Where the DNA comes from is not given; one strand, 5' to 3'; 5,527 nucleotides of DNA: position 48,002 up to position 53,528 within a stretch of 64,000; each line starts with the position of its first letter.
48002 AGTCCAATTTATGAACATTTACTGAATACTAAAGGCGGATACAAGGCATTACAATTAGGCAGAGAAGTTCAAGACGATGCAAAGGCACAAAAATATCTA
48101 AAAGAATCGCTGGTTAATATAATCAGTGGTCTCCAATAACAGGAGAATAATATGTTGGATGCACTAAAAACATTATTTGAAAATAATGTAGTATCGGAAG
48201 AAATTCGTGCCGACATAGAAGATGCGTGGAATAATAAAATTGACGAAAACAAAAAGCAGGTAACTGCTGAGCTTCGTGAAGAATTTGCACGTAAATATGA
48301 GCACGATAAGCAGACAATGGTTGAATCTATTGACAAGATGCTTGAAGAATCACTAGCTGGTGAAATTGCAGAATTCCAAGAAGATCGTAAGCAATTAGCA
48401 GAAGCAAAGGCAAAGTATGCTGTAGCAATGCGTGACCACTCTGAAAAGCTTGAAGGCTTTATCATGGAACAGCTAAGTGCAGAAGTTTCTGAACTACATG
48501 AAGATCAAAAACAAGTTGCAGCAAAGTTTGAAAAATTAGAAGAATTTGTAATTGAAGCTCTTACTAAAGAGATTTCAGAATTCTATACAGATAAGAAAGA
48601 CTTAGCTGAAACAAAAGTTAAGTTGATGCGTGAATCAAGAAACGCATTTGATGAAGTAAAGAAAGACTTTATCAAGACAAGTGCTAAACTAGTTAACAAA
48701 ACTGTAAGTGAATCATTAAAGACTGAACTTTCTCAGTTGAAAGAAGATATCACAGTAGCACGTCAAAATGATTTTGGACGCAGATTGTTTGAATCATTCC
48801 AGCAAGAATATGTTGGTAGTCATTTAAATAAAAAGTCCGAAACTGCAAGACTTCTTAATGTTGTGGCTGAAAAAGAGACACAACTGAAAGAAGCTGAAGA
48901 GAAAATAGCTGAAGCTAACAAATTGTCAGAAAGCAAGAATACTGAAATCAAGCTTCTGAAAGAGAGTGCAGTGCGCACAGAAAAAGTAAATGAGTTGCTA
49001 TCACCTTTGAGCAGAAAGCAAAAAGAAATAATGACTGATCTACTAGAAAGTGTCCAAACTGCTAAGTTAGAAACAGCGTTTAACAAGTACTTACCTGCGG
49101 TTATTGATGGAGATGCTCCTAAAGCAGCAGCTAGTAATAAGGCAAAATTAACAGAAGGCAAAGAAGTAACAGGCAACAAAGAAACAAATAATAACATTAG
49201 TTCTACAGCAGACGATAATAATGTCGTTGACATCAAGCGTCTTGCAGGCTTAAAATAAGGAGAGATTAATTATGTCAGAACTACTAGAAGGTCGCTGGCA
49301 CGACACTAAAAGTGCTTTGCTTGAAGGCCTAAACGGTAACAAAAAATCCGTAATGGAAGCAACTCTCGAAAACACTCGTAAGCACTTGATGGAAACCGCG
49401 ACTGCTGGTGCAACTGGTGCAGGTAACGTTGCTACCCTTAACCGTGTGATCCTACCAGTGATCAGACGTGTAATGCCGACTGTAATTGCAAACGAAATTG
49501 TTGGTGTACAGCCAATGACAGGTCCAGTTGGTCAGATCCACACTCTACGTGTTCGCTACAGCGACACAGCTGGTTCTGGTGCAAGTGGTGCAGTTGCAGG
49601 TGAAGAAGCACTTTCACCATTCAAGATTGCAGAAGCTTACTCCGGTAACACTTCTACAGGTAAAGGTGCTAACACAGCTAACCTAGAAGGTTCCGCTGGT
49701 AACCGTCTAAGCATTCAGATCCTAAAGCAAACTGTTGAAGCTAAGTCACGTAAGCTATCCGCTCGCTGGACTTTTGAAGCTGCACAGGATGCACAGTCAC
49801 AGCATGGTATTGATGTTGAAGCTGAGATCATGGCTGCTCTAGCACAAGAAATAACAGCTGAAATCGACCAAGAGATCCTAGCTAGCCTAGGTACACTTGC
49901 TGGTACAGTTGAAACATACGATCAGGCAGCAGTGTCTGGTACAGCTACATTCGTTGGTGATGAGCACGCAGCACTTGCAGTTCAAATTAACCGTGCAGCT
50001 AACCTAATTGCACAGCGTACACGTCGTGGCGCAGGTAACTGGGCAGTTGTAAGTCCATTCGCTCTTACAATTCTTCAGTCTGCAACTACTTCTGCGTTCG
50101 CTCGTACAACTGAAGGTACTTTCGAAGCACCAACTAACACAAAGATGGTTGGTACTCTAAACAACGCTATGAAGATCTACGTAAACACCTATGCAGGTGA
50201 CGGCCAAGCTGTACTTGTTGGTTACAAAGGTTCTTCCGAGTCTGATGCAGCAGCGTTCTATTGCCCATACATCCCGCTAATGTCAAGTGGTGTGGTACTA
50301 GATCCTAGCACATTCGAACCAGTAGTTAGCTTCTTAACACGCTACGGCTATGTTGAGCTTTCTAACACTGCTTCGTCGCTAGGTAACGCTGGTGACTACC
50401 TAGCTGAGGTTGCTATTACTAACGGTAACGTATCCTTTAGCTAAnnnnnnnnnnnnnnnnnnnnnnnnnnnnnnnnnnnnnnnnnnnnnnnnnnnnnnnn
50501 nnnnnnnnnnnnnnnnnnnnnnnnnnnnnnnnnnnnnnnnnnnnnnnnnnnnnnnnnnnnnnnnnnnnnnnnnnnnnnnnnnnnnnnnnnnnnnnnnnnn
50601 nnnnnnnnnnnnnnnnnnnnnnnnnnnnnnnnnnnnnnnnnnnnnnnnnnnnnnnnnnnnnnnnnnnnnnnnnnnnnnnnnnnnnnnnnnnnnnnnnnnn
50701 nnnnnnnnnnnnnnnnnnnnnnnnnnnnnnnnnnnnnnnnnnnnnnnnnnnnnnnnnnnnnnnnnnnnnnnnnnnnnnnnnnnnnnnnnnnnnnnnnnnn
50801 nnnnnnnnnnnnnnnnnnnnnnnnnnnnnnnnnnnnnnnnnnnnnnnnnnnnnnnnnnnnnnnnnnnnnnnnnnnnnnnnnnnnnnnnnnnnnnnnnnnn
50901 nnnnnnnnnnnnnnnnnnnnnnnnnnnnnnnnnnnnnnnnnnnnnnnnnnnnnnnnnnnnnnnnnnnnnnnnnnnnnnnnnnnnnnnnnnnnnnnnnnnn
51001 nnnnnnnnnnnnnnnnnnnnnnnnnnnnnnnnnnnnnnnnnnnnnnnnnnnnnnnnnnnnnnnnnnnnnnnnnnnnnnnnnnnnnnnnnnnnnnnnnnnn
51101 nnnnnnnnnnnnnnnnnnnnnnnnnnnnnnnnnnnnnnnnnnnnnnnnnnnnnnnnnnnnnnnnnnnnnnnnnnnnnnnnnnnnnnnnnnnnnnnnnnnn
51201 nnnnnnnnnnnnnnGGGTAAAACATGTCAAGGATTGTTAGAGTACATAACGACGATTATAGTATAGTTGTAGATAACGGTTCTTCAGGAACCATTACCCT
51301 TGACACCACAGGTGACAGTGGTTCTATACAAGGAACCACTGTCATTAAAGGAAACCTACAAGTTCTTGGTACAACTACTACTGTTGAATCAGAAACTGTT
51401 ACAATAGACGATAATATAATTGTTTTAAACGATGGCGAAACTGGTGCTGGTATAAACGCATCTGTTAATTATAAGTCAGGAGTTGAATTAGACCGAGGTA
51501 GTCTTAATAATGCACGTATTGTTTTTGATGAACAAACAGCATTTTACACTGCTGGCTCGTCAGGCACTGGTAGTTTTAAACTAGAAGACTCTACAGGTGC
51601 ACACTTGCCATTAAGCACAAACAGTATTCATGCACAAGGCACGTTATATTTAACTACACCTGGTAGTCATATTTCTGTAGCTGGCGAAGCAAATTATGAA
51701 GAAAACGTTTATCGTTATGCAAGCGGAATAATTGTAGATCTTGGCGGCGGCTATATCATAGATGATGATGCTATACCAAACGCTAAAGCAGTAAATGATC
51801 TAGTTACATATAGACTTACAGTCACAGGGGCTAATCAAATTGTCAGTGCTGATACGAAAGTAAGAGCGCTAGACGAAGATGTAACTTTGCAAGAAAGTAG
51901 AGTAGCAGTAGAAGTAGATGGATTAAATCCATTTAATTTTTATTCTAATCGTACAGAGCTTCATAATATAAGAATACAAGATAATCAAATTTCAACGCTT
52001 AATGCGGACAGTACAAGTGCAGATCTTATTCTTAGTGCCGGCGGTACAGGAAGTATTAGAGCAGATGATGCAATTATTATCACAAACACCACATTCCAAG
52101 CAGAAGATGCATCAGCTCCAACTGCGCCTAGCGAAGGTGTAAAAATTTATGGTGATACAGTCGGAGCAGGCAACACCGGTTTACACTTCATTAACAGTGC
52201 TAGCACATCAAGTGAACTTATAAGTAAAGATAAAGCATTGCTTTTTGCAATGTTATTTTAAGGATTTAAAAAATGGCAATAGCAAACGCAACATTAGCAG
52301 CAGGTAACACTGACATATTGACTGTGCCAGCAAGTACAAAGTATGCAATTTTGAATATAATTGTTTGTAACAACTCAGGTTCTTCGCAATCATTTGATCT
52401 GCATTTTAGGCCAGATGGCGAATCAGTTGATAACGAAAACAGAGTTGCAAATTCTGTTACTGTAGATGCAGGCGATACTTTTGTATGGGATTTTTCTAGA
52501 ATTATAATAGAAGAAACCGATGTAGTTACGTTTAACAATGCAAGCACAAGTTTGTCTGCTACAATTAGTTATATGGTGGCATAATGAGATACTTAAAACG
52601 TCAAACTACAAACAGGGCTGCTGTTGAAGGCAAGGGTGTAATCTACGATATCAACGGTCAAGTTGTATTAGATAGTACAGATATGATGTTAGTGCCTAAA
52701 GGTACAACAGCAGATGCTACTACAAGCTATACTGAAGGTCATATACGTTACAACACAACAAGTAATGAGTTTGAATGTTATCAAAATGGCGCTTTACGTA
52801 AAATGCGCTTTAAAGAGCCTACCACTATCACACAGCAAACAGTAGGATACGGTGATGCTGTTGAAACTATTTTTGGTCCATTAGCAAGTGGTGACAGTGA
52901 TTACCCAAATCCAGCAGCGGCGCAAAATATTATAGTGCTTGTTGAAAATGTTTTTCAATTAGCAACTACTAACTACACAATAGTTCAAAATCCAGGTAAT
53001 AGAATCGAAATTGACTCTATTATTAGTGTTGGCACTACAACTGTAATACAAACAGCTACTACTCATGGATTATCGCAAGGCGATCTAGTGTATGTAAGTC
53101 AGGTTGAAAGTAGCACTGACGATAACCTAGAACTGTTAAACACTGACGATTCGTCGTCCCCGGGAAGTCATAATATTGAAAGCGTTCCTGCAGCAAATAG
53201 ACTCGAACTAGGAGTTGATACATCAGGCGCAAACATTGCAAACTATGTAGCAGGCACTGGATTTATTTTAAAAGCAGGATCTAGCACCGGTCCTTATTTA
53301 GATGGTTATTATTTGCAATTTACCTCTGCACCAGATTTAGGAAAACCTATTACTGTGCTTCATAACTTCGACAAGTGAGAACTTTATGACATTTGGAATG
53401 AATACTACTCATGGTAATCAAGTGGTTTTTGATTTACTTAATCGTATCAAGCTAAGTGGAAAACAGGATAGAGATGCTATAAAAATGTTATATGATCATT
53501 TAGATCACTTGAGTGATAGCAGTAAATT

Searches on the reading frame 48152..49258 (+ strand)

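Call 56: search_protein_families(library=phrogs, proteins=[window:48152-49258:+], max_evalue=0.001)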
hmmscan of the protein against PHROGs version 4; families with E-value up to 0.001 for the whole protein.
window:48152-49258:+ (368 aa): 1 family
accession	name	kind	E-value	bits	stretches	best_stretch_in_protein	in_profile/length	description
phrog_10922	-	unknown function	1.4e-84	285.3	1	5-367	4-372/375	-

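Call 57: search_protein_families(library=pfam, proteins=[window:48152-49258:+], max_evalue=0.01)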
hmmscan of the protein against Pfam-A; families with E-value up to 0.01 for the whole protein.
window:48152-49258:+ (368 aa): 0 families

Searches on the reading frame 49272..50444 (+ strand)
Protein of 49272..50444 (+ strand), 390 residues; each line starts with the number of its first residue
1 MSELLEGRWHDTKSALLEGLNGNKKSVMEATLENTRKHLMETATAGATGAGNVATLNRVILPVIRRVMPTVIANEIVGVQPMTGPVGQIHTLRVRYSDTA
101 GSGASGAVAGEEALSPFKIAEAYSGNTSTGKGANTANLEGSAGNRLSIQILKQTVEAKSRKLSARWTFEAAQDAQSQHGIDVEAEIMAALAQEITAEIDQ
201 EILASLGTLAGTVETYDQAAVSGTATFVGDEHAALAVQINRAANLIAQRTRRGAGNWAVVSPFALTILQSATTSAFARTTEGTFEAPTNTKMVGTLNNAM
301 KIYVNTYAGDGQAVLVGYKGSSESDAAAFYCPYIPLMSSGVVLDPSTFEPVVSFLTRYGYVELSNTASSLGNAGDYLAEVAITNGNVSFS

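Call 14: find_related_loci(query=window:49272-50444:+, collection=viral_contigs, flank=3000)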
Query window:49272-50444:+ (390 aa) in viral_contigs; peptide patterns used: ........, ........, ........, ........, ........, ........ (x = any residue, [..] = any of these).
600 stretches matched a pattern (row limit reached: there are more); 599 encode a relative of the query (tblastn E <= 1e-3); the best 80 are kept; 80 distinct loci.
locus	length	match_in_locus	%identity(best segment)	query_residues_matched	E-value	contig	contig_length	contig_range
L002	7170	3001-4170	92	1-390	0e+0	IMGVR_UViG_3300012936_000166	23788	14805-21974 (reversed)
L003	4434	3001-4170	91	1-390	0e+0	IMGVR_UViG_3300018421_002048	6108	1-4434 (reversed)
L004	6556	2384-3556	89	1-390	0e+0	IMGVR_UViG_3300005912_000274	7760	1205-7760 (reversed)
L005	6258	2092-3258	88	1-389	0e+0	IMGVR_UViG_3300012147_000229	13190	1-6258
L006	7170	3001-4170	90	1-390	0e+0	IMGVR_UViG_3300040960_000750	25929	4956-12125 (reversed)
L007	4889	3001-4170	88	1-390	0e+0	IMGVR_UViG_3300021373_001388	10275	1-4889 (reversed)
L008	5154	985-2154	87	1-390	0e+0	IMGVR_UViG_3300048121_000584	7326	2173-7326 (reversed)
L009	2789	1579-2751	89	1-390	0e+0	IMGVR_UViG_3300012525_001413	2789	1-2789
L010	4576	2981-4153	87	1-390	0e+0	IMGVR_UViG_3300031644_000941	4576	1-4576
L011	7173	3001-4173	87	1-390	0e+0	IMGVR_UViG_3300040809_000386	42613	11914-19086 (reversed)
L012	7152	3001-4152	87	1-389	0e+0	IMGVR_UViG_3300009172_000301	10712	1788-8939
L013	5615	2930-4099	87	1-390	0e+0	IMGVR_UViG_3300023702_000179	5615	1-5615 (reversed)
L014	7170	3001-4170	87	1-390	0e+0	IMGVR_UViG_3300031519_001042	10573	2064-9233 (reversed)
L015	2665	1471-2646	86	1-390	0e+0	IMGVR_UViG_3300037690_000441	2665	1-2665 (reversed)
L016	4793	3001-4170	87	1-390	0e+0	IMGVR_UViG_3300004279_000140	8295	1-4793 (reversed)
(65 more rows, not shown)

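Call 56: search_protein_families(library=phrogs, proteins=[window:49272-50444:+], max_evalue=0.001)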
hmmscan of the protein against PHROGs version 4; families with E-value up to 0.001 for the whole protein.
window:49272-50444:+ (390 aa): 4 families
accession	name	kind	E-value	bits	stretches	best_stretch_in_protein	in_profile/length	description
phrog_138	-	head and packaging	1.1e-99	335.4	1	4-386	5-432/444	major head protein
phrog_12830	-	head and packaging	5.2e-06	27.8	1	58-92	94-128/128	major head protein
phrog_1014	-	unknown function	2.5e-05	24.1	1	149-303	325-479/567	-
phrog_14392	-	unknown function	0.00025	21.8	1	187-209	22-44/47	-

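Call 57: search_protein_families(library=pfam, proteins=[window:49272-50444:+], max_evalue=0.01)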
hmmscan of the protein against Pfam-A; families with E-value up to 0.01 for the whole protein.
window:49272-50444:+ (390 aa): 1 family
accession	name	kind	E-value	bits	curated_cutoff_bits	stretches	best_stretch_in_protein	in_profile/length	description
PF07068.17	Gp23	-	5.4e-98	329.3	24.4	1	53-366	1-354/376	Major capsid protein Gp23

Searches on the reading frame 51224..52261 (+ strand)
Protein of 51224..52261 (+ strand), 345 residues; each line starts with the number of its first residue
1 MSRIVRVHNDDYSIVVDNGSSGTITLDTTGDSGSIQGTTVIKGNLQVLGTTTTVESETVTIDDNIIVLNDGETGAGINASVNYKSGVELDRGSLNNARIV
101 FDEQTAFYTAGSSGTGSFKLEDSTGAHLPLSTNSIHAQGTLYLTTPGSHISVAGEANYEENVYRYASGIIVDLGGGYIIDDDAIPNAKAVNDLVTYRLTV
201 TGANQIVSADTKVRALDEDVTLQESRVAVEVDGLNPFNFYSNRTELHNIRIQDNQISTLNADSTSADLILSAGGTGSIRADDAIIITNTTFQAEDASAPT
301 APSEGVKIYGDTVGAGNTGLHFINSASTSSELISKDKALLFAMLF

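Call 56: search_protein_families(library=phrogs, proteins=[window:51224-52261:+], max_evalue=0.001)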
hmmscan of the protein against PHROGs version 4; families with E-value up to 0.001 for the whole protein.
window:51224-52261:+ (345 aa): 2 families
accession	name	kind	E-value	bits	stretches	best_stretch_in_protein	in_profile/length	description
phrog_15769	-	unknown function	1.5e-09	38.2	1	17-80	293-355/560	-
phrog_697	-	head and packaging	6.5e-07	28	1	7-120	520-630/2079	structural protein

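Call 57: search_protein_families(library=pfam, proteins=[window:51224-52261:+], max_evalue=0.01)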
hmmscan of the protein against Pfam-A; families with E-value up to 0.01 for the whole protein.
window:51224-52261:+ (345 aa): 1 family
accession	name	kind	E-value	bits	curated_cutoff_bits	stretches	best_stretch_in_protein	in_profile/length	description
PF11765.13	Hyphal_reg_CWP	-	0.0006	19.2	28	1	20-172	95-241/328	Hyphally regulated cell wall protein N-terminal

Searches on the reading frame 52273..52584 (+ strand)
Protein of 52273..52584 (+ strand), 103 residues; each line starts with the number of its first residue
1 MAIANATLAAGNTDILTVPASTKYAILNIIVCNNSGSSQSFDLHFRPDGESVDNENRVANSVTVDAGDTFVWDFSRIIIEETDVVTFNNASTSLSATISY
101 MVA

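Call 56: search_protein_families(library=phrogs, proteins=[window:52273-52584:+], max_evalue=0.001)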
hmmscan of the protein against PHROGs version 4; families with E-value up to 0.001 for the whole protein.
window:52273-52584:+ (103 aa): 1 family
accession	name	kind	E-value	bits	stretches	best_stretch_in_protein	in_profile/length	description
phrog_1276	-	unknown function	5.1e-08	33.8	1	4-94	10-102/325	-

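Call 57: search_protein_families(library=pfam, proteins=[window:52273-52584:+], max_evalue=0.01)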
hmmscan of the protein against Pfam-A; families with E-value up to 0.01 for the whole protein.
window:52273-52584:+ (103 aa): 0 families

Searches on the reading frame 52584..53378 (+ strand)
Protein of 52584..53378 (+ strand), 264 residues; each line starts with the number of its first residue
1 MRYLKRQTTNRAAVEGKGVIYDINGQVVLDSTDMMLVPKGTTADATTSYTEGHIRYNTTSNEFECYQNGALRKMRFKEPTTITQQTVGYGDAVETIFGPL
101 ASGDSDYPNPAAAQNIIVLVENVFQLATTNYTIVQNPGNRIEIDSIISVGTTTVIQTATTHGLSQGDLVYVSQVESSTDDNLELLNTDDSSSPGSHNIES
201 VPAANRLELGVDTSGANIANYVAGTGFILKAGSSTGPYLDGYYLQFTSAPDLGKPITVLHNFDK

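Call 56: search_protein_families(library=phrogs, proteins=[window:52584-53378:+], max_evalue=0.001)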
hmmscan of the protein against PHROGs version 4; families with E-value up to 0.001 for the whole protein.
window:52584-53378:+ (264 aa): 7 families
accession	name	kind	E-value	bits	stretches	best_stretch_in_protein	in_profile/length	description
phrog_2803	-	unknown function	2.9e-06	27.7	1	23-69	28-77/311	-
phrog_24138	-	unknown function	5.1e-06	26.9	1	17-71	23-77/347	-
phrog_29838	-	unknown function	1.8e-05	25.1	1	18-70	24-76/343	-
phrog_1325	-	unknown function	3.3e-05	24.5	1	7-70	14-77/334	-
phrog_25721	-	unknown function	5.9e-05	23.3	1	22-70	28-76/340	-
phrog_1417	-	unknown function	0.00028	21.2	1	29-68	58-97/464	-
phrog_5621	-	unknown function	0.00081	19.7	0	21-73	27-79/396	-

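Call 57: search_protein_families(library=pfam, proteins=[window:52584-53378:+], max_evalue=0.01)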
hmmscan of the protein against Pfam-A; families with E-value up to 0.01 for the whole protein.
window:52584-53378:+ (264 aa): 0 families
